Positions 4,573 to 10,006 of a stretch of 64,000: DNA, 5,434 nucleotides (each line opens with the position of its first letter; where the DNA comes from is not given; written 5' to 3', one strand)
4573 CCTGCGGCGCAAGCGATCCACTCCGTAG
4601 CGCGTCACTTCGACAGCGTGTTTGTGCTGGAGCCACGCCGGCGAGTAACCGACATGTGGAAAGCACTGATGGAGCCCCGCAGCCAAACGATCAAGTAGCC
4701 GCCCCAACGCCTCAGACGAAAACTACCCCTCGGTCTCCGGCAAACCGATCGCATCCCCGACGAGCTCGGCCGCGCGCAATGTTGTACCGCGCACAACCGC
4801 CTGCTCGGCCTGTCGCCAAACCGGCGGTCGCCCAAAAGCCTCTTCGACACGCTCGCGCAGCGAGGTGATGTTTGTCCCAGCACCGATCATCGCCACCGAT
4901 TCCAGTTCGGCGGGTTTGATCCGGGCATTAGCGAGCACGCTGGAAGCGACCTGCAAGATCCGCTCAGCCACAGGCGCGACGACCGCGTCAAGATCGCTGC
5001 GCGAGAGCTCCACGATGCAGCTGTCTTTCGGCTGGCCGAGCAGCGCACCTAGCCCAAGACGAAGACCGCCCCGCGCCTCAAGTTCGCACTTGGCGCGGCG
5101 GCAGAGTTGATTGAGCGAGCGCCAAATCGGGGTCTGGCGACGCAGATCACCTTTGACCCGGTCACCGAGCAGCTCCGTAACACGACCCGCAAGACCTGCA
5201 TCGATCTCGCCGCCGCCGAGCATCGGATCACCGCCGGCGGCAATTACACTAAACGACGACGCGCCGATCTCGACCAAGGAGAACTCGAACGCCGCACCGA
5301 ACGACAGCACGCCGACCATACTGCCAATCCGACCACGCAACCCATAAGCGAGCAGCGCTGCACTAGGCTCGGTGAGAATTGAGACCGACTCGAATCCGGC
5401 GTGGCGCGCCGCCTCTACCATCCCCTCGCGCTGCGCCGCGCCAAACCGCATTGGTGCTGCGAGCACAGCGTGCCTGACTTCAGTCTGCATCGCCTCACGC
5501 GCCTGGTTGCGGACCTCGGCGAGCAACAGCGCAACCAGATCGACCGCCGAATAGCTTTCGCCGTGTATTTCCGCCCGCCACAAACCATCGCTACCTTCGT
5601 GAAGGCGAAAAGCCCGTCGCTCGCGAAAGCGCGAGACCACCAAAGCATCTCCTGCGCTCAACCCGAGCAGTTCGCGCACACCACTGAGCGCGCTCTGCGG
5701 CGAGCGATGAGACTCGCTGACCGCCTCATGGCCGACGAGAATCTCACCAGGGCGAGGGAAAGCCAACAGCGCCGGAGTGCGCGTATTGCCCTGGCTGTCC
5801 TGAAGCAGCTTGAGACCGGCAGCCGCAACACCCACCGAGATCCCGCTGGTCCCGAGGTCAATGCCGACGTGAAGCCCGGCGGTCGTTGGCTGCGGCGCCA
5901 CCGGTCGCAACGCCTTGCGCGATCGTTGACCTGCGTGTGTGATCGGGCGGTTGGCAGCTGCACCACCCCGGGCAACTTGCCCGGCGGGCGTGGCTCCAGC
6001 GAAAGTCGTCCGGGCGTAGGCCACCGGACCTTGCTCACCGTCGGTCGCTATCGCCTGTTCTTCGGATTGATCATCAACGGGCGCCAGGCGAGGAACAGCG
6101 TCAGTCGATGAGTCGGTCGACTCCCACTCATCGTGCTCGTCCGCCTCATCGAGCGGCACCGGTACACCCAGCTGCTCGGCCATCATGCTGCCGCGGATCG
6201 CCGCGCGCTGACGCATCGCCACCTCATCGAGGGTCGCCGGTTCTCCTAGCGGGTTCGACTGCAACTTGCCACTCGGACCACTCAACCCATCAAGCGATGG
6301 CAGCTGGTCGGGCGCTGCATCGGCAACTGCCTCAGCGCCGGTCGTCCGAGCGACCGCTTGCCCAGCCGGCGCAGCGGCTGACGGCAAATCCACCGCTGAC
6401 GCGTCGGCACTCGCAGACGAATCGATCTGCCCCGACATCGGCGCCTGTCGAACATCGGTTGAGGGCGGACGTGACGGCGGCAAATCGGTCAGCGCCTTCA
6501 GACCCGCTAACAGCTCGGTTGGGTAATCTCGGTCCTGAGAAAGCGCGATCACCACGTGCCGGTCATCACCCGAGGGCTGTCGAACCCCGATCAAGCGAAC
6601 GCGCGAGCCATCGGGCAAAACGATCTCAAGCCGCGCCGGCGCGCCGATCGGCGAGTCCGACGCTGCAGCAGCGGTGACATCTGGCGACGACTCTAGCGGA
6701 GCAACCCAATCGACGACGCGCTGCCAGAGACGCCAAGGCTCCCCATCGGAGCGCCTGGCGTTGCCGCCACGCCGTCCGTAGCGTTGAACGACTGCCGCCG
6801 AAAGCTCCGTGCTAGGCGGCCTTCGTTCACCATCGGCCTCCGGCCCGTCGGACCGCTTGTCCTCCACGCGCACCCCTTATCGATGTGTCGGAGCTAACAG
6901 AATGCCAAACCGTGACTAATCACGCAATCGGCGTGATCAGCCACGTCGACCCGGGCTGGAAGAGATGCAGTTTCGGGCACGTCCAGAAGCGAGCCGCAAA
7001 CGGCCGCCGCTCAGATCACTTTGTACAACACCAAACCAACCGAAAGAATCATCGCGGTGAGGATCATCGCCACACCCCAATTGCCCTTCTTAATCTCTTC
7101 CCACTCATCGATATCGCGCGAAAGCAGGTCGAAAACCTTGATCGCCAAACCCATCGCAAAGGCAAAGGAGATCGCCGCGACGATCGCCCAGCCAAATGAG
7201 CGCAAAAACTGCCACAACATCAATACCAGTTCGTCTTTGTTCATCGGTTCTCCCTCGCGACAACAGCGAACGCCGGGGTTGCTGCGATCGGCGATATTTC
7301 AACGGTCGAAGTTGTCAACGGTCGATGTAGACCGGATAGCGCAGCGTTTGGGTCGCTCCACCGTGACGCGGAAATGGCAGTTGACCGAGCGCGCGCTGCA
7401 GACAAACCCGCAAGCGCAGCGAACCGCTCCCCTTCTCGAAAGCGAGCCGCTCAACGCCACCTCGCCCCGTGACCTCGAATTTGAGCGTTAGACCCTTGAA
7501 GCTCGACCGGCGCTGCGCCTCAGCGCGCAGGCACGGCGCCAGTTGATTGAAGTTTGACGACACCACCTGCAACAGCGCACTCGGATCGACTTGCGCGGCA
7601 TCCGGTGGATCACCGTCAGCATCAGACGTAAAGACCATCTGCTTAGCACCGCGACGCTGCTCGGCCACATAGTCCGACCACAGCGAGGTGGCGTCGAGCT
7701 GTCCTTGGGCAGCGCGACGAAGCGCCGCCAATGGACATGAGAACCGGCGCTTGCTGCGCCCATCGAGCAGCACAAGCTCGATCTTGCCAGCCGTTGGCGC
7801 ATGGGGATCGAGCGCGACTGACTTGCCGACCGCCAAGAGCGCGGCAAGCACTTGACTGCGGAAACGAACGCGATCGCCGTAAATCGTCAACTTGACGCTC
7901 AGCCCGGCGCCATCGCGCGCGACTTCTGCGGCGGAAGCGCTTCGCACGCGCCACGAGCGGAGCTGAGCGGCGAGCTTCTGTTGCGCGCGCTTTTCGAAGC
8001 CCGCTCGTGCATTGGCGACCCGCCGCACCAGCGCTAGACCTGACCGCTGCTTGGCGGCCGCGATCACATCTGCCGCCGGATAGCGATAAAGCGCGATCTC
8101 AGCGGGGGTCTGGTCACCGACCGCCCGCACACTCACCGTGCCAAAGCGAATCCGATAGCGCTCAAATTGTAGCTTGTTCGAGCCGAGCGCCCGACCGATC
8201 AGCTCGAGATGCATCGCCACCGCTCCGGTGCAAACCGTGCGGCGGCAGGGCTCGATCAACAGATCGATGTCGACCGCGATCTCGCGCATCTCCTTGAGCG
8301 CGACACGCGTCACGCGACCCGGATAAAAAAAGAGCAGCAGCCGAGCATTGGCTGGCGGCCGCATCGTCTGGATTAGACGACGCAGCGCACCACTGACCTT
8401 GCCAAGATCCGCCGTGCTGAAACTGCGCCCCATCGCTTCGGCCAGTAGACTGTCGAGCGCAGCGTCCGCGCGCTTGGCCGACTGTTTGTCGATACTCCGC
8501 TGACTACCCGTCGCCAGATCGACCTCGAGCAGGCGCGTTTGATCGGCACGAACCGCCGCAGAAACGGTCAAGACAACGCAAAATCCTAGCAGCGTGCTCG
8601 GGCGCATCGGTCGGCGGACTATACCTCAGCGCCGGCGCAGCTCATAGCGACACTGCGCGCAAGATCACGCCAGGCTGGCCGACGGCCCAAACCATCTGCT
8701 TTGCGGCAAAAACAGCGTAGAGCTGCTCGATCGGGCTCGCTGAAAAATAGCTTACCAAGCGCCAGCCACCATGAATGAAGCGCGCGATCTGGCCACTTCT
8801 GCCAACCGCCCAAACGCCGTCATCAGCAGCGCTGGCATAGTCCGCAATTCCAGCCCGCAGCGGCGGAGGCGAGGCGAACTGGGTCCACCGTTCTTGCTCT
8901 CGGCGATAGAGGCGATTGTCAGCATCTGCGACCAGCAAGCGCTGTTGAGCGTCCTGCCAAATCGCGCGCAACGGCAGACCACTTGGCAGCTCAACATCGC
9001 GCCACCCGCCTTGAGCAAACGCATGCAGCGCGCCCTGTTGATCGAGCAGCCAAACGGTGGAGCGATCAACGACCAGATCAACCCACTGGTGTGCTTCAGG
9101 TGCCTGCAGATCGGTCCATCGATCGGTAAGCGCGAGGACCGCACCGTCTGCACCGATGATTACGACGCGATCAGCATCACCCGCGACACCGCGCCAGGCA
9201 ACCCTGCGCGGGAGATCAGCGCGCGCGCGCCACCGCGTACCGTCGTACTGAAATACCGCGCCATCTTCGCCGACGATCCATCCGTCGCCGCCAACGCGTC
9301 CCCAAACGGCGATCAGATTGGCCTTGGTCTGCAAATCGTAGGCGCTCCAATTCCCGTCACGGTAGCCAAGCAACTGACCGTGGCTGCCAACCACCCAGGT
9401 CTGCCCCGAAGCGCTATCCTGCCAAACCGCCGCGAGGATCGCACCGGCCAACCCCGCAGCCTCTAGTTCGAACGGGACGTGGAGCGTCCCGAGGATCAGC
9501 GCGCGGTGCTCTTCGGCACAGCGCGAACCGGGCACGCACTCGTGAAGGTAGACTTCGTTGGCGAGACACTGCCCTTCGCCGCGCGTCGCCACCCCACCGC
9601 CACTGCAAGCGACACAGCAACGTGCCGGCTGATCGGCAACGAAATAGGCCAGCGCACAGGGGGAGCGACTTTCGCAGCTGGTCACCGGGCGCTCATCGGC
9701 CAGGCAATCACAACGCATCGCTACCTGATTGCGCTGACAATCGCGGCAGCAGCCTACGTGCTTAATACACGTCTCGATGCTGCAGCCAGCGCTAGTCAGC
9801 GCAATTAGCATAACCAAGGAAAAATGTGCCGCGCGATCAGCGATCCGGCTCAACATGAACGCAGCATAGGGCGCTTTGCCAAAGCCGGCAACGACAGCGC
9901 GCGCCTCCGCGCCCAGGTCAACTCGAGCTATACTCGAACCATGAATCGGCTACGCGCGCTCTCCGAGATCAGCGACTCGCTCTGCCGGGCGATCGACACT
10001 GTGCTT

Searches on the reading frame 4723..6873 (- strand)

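Call 41: search_protein_families(library=pfam, proteins=[window:4723-6873:-], max_evalue=0.0001)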
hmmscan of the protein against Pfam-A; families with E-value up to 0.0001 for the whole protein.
window:4723-6873:- (716 aa): 1 family
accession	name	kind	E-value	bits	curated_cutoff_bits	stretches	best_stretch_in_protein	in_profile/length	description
PF00012.26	HSP70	-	1e-55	189.6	20.6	1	336-706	2-377/599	Hsp70 protein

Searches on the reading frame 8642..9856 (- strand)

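Call 41: search_protein_families(library=pfam, proteins=[window:8642-9856:-], max_evalue=0.0001)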
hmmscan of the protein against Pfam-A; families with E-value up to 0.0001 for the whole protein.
window:8642-9856:- (404 aa): 2 families
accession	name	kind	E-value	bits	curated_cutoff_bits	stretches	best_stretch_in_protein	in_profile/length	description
PF14870.12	PSII_BNR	-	3.9e-06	26.8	27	0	319-401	217-302/303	Photosynthesis system II assembly factor YCF48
PF23366.1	Beta-prop_HVO_0234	-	6e-05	23.2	27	0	304-357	93-144/274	HVO_0234-like, beta propeller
